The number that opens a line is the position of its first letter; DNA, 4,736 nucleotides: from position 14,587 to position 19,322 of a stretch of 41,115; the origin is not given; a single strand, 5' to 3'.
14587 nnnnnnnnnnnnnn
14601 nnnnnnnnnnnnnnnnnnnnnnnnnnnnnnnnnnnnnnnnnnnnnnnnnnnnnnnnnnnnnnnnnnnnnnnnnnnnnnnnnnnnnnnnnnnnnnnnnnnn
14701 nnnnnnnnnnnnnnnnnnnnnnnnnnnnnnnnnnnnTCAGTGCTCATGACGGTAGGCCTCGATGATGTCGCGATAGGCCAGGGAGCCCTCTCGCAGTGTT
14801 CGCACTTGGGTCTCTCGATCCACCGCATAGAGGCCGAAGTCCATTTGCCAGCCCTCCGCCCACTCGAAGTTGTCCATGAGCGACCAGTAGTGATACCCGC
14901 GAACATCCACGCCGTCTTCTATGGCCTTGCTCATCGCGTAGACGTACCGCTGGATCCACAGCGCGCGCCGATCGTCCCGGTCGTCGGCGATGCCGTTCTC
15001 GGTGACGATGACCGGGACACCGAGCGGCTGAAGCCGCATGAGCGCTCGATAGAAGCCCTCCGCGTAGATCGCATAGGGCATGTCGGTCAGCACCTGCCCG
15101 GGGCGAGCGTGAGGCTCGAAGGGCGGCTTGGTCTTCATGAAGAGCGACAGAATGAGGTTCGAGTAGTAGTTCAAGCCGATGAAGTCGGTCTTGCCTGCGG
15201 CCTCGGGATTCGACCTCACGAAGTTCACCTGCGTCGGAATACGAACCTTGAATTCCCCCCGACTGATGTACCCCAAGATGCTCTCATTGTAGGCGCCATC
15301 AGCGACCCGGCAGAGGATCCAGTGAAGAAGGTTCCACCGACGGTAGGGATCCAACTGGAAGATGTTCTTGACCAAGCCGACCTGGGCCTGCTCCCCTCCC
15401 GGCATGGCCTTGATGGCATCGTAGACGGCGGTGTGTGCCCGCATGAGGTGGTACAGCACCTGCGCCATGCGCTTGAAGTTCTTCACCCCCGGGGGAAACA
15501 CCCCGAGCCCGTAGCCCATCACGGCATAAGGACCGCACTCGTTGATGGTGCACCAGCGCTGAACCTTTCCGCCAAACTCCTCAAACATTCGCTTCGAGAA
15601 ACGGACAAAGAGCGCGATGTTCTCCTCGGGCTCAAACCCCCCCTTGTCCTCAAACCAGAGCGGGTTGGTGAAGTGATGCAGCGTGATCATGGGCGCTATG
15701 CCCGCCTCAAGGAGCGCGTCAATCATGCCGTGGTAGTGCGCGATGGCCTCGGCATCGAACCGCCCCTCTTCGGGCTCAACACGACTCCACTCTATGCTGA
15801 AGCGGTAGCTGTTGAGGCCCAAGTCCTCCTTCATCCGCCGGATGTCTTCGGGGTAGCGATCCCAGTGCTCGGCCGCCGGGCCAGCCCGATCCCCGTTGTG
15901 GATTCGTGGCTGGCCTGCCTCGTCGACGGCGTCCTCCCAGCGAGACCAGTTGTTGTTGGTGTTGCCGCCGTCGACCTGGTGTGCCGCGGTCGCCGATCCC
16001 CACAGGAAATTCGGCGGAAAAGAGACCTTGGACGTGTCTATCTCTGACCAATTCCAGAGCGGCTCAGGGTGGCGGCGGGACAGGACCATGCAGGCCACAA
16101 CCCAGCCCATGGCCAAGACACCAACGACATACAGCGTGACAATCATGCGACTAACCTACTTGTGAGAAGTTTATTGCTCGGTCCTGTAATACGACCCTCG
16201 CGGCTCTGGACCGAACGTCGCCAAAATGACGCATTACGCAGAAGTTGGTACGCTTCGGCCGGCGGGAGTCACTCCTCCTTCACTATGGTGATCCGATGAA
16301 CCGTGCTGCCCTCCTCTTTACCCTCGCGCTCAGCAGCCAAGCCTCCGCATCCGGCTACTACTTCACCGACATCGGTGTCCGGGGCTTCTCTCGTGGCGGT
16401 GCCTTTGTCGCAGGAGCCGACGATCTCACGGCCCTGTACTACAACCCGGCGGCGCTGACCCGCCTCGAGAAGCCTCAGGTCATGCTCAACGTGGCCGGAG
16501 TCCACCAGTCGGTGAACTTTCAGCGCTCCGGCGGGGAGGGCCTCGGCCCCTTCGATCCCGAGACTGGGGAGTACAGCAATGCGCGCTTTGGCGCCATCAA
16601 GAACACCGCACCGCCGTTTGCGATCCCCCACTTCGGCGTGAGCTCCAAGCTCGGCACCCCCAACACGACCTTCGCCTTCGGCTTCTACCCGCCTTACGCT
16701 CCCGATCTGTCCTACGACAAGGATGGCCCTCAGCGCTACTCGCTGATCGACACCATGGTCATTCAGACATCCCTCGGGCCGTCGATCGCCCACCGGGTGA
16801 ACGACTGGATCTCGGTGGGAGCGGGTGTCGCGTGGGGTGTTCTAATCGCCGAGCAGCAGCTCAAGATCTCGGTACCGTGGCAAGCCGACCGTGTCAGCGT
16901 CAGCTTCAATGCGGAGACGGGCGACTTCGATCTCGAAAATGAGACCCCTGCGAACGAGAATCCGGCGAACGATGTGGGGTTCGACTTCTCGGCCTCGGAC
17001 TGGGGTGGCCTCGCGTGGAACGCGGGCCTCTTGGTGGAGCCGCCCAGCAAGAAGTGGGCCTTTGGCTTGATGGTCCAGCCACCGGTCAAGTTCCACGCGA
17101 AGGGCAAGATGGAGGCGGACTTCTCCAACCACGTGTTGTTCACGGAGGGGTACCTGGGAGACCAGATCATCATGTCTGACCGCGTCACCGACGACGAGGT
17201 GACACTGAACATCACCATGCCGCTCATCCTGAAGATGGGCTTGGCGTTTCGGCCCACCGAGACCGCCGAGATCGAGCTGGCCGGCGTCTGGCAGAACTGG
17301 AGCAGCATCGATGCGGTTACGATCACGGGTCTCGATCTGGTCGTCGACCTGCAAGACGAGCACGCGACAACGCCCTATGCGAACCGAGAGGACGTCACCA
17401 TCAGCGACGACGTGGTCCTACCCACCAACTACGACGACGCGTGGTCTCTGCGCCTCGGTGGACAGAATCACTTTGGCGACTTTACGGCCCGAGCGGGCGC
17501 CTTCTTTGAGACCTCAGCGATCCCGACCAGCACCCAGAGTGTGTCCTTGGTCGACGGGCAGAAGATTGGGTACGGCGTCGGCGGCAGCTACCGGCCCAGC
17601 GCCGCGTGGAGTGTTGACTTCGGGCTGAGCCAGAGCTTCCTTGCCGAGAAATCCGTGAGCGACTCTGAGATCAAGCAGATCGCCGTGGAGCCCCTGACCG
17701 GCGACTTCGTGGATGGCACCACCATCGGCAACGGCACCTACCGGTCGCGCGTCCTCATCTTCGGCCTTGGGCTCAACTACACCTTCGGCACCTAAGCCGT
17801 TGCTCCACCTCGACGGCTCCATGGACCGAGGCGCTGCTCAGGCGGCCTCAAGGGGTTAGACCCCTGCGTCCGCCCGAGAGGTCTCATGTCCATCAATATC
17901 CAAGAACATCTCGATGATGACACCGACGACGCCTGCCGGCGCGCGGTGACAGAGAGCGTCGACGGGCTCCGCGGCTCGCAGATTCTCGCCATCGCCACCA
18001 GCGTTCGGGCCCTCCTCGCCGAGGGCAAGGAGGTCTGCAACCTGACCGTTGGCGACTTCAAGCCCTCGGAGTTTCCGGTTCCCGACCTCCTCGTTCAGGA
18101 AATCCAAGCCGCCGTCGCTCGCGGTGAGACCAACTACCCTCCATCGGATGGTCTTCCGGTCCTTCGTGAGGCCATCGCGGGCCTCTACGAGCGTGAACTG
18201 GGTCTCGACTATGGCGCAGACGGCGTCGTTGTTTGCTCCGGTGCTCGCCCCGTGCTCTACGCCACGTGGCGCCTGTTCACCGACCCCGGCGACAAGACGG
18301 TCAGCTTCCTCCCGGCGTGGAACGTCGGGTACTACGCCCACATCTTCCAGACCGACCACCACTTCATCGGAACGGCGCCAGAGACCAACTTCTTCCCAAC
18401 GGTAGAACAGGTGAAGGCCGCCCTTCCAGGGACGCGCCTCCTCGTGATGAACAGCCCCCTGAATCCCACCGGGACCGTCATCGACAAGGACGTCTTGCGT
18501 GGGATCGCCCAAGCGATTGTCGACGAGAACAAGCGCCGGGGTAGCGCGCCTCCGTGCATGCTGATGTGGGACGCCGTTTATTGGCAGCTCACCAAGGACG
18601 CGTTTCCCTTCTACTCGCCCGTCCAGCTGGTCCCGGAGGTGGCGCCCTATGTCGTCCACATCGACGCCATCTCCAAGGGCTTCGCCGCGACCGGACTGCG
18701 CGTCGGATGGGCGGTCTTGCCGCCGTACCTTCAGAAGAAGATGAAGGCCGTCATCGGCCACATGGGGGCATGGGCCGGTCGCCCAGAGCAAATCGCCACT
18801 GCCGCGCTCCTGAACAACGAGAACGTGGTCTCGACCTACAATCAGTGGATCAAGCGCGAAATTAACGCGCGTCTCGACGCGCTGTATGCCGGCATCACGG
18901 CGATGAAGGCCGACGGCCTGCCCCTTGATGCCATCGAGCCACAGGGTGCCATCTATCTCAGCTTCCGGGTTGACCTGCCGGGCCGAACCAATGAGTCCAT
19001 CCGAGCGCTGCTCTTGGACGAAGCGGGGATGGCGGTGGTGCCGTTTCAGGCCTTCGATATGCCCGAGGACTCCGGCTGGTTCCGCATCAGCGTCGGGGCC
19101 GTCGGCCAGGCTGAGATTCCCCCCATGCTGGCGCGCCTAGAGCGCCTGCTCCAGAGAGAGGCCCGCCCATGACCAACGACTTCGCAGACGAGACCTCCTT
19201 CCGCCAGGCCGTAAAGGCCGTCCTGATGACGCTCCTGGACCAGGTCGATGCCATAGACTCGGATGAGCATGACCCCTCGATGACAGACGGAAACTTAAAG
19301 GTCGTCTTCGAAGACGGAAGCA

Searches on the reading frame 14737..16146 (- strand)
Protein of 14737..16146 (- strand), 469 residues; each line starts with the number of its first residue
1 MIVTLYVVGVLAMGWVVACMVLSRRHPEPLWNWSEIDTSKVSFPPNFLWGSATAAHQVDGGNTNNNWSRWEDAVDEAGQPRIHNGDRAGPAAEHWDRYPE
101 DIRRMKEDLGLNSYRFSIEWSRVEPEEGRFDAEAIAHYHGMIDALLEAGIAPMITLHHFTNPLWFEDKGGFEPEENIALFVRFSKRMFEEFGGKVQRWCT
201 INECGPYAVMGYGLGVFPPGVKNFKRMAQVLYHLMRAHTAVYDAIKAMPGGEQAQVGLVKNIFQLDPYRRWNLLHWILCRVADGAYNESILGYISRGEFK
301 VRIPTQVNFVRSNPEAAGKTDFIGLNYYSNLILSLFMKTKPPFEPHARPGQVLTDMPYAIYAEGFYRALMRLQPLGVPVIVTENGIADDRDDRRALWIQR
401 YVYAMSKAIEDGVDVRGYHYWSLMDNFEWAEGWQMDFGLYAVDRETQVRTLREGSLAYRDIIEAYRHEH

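Call 28: search_protein_families(library=pfam, proteins=[window:14737-16146:-], max_evalue=0.001)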
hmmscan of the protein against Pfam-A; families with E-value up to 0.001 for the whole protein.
window:14737-16146:- (469 aa): 2 families
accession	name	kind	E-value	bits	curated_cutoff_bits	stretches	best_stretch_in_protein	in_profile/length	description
PF00232.24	Glyco_hydro_1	-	2.6e-89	300.2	22.6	1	41-464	3-450/453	Glycosyl hydrolase family 1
PF02449.21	Glyco_hydro_42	-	4.8e-05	23.3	21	1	93-168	5-79/376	Beta-galactosidase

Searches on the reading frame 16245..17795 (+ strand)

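Call 28: search_protein_families(library=pfam, proteins=[window:16245-17795:+], max_evalue=0.001)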
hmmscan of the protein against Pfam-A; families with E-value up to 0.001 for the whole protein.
window:16245-17795:+ (516 aa): 1 family
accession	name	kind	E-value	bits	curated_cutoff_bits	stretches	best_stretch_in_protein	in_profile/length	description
PF03349.22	Toluene_X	-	1e-46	159.7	29.7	1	27-514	2-421/421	Outer membrane protein transport protein (OMPP1/FadL/TodX)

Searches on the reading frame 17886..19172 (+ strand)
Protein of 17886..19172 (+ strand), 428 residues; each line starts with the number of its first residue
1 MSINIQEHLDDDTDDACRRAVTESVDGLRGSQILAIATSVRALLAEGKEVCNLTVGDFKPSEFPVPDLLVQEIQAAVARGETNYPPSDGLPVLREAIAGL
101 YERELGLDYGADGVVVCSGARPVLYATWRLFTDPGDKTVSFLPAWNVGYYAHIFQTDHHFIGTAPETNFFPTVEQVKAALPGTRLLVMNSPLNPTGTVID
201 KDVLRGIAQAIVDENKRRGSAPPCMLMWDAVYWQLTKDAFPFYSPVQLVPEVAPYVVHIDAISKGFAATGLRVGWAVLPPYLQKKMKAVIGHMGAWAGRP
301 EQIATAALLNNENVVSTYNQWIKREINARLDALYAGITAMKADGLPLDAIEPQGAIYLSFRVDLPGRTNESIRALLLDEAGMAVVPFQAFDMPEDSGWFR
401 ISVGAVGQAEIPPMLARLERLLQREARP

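Call 28: search_protein_families(library=pfam, proteins=[window:17886-19172:+], max_evalue=0.001)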
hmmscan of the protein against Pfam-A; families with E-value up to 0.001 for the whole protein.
window:17886-19172:+ (428 aa): 1 family
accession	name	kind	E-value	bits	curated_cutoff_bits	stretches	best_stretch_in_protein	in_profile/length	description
PF00155.27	Aminotran_1_2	-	3.5e-39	135.4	19.7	1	49-411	2-354/361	Aminotransferase class I and II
